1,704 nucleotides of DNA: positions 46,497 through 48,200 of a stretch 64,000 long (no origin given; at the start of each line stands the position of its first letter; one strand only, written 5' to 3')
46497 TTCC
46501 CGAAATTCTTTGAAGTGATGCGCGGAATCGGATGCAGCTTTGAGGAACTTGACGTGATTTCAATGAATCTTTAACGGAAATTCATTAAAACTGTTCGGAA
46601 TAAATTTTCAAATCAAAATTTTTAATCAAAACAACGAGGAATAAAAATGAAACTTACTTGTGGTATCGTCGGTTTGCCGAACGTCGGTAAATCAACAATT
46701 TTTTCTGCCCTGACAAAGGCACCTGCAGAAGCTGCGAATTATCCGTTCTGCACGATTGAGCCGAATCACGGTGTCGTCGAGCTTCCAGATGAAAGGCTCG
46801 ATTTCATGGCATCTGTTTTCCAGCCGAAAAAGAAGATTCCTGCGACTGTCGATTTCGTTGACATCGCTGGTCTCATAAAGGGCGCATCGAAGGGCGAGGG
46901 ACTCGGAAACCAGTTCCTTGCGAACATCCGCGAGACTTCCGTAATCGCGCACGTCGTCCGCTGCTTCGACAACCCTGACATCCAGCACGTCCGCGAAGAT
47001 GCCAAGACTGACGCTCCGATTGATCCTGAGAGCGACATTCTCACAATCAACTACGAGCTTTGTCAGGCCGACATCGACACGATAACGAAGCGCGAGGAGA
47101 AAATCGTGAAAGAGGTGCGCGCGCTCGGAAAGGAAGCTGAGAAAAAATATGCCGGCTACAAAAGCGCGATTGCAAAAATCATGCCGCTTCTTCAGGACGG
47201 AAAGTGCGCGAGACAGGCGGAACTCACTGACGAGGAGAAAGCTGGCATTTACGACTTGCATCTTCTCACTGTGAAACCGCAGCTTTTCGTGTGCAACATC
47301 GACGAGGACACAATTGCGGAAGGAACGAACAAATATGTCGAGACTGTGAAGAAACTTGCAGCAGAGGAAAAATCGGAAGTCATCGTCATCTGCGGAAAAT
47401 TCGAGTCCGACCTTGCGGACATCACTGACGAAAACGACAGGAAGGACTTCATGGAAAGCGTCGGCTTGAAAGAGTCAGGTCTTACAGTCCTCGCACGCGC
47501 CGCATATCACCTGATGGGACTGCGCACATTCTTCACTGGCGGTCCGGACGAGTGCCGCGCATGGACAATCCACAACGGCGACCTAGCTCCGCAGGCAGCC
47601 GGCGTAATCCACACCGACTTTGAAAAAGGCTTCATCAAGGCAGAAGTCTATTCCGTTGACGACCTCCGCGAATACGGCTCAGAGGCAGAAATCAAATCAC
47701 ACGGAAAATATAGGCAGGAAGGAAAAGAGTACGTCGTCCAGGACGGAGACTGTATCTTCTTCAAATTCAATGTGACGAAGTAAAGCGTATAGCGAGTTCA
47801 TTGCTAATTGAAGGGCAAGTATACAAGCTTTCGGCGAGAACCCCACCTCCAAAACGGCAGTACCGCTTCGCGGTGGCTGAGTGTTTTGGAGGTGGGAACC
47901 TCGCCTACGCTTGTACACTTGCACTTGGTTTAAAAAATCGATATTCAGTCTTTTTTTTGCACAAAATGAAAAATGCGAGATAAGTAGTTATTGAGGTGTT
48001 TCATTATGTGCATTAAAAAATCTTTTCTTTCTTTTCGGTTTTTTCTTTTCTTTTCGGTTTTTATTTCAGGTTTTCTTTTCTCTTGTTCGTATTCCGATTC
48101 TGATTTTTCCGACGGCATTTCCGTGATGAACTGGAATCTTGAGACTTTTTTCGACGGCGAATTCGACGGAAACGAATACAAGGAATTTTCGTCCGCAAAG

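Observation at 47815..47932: Copy 3 of the hairpin element carries seven compensatory base-pair swaps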

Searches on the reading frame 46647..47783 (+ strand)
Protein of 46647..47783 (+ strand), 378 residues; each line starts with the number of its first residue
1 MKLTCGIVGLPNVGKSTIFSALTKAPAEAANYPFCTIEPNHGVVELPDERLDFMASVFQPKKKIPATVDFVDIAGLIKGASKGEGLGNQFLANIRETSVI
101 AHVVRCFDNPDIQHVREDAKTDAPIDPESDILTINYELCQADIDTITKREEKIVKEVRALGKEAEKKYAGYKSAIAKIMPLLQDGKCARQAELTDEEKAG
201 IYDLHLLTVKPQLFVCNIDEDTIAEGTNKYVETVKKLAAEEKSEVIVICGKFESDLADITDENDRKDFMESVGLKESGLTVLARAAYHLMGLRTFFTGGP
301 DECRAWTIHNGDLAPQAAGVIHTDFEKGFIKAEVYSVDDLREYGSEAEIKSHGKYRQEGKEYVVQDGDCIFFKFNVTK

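Call 18: find_encoding_contigs(protein=window:46647-47783:+, flank=10000, max_places=10)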
Protein window:46647-47783:+ (378 aa): 19 contigs read that carry it; 10 places shown.
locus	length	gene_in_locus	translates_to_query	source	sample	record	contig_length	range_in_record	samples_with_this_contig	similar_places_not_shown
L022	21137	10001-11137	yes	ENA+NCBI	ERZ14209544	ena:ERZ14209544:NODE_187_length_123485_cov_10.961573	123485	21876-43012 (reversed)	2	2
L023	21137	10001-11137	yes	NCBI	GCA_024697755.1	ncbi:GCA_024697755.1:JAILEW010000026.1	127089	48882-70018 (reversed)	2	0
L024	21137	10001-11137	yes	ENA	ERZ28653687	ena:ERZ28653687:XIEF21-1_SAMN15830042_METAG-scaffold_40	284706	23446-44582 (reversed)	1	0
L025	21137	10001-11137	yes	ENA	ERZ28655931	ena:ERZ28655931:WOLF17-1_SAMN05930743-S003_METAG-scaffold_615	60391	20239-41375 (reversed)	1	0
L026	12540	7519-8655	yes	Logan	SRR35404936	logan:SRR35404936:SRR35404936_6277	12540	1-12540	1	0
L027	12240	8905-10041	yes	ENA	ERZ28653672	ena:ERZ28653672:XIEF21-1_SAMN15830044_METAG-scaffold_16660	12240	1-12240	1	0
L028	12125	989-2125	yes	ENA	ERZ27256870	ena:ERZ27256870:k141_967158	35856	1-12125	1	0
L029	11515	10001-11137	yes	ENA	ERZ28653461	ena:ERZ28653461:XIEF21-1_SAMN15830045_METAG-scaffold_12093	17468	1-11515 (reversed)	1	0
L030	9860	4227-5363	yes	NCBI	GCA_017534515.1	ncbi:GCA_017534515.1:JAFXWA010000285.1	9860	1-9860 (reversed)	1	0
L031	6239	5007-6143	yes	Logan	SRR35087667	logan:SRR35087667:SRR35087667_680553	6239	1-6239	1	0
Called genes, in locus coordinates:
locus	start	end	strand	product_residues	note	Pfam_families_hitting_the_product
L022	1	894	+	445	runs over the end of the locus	PF02127:Peptidase_M18, PF05343:Peptidase_M42 (faint)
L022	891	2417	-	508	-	PF02230:Abhydrolase_2 (faint), PF18435:EstA_Ig_like (weak)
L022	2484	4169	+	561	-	PF20434:BD-FAE (weak)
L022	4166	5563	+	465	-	-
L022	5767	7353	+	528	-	PF00342:PGI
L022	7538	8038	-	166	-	-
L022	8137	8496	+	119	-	PF02583:Trns_repr_metal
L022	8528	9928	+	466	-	PF00275:EPSP_synthase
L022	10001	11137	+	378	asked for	PF01926:MMR_HSR1, PF02421:FeoB_N, PF06071:YchF-GTPase_C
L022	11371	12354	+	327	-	PF03372:Exo_endo_phos, PF19580:Exo_endo_phos_3, PF23226:Exo_endo_phos_PGAP2IP (faint)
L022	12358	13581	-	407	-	-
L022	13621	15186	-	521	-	PF00990:GGDEF, PF00563:EAL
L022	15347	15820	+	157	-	-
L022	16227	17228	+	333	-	PF00356:LacI, PF13407:Peripla_BP_4 (faint), PF00532:Peripla_BP_1, PF13377:Peripla_BP_3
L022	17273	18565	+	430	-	PF01547:SBP_bac_1, PF13416:SBP_bac_8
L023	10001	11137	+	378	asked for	PF01926:MMR_HSR1, PF02421:FeoB_N, PF06071:YchF-GTPase_C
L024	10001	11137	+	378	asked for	PF01926:MMR_HSR1, PF02421:FeoB_N, PF06071:YchF-GTPase_C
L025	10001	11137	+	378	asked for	PF01926:MMR_HSR1, PF02421:FeoB_N, PF06071:YchF-GTPase_C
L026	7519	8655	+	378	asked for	PF01926:MMR_HSR1, PF02421:FeoB_N, PF06071:YchF-GTPase_C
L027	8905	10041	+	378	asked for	PF01926:MMR_HSR1, PF02421:FeoB_N, PF06071:YchF-GTPase_C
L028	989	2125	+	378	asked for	PF01926:MMR_HSR1, PF02421:FeoB_N, PF06071:YchF-GTPase_C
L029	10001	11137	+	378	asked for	PF01926:MMR_HSR1, PF02421:FeoB_N, PF06071:YchF-GTPase_C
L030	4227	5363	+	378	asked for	PF01926:MMR_HSR1, PF02421:FeoB_N, PF06071:YchF-GTPase_C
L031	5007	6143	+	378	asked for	PF01926:MMR_HSR1, PF02421:FeoB_N, PF06071:YchF-GTPase_C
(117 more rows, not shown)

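Call 44: list_cluster_members(proteins=[window:46647-47783:+, window:42418-44004:+])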
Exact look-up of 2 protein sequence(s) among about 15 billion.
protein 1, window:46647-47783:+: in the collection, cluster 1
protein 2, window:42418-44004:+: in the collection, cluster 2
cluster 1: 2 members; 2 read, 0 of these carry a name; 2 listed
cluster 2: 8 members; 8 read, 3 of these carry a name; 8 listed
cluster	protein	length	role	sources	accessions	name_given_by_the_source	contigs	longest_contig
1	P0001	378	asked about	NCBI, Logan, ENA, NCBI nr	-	-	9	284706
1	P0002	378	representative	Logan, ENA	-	-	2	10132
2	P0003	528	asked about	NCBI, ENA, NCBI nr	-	-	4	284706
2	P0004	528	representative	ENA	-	-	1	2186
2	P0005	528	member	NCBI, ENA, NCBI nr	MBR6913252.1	MAG: glucose-6-phosphate isomerase [Treponema sp.] | glucose-6-phosphate isomerase [Treponema sp.]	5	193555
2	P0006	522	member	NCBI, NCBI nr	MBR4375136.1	MAG: glucose-6-phosphate isomerase, partial [Treponema sp.] | glucose-6-phosphate isomerase [Treponema sp.]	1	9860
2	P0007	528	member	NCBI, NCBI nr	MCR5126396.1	MAG: glucose-6-phosphate isomerase [Treponema sp.] | glucose-6-phosphate isomerase [Treponema sp.]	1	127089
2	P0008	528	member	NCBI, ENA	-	-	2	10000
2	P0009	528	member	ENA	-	-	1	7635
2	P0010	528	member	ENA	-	-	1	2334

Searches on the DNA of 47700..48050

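Call 7: search_rna_families(source=window, start=47700, end=48050, threshold=evalue, max_evalue=10, show_alignments=3)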
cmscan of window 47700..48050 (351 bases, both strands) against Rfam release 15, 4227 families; matches with E-value up to 10: 6.
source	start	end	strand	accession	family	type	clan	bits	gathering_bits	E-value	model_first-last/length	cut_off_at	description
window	47815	47922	-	RF03351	MIR6020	Gene; miRNA;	-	24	118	0.014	1-110/110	no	MIR6020 microRNA precursor family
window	47921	48018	-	RF03532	SQ2397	Cis-reg;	-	20.3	100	0.19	1-243/243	no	Cis-regulator of HTH transcription factor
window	47813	47922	-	RF04121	mir-1289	Gene; miRNA;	-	19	66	0.3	1-91/91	no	mir-1289 microRNA precursor family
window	47817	48034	-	RF01254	snR34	Gene; snRNA; snoRNA; HACA-box;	CL00042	18.7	39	2.8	1-206/206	no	Small nucleolar RNA snR34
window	47949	48021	+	RF00972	mir-651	Gene; miRNA;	-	18.5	106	0.47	1-86/86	no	mir-651 microRNA precursor family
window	47705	47809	-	RF04328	snR107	Gene; snRNA; snoRNA; CD-box;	-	16.2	44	1.7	1-118/118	no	Fungal C/D box small nucleolar RNA 107 family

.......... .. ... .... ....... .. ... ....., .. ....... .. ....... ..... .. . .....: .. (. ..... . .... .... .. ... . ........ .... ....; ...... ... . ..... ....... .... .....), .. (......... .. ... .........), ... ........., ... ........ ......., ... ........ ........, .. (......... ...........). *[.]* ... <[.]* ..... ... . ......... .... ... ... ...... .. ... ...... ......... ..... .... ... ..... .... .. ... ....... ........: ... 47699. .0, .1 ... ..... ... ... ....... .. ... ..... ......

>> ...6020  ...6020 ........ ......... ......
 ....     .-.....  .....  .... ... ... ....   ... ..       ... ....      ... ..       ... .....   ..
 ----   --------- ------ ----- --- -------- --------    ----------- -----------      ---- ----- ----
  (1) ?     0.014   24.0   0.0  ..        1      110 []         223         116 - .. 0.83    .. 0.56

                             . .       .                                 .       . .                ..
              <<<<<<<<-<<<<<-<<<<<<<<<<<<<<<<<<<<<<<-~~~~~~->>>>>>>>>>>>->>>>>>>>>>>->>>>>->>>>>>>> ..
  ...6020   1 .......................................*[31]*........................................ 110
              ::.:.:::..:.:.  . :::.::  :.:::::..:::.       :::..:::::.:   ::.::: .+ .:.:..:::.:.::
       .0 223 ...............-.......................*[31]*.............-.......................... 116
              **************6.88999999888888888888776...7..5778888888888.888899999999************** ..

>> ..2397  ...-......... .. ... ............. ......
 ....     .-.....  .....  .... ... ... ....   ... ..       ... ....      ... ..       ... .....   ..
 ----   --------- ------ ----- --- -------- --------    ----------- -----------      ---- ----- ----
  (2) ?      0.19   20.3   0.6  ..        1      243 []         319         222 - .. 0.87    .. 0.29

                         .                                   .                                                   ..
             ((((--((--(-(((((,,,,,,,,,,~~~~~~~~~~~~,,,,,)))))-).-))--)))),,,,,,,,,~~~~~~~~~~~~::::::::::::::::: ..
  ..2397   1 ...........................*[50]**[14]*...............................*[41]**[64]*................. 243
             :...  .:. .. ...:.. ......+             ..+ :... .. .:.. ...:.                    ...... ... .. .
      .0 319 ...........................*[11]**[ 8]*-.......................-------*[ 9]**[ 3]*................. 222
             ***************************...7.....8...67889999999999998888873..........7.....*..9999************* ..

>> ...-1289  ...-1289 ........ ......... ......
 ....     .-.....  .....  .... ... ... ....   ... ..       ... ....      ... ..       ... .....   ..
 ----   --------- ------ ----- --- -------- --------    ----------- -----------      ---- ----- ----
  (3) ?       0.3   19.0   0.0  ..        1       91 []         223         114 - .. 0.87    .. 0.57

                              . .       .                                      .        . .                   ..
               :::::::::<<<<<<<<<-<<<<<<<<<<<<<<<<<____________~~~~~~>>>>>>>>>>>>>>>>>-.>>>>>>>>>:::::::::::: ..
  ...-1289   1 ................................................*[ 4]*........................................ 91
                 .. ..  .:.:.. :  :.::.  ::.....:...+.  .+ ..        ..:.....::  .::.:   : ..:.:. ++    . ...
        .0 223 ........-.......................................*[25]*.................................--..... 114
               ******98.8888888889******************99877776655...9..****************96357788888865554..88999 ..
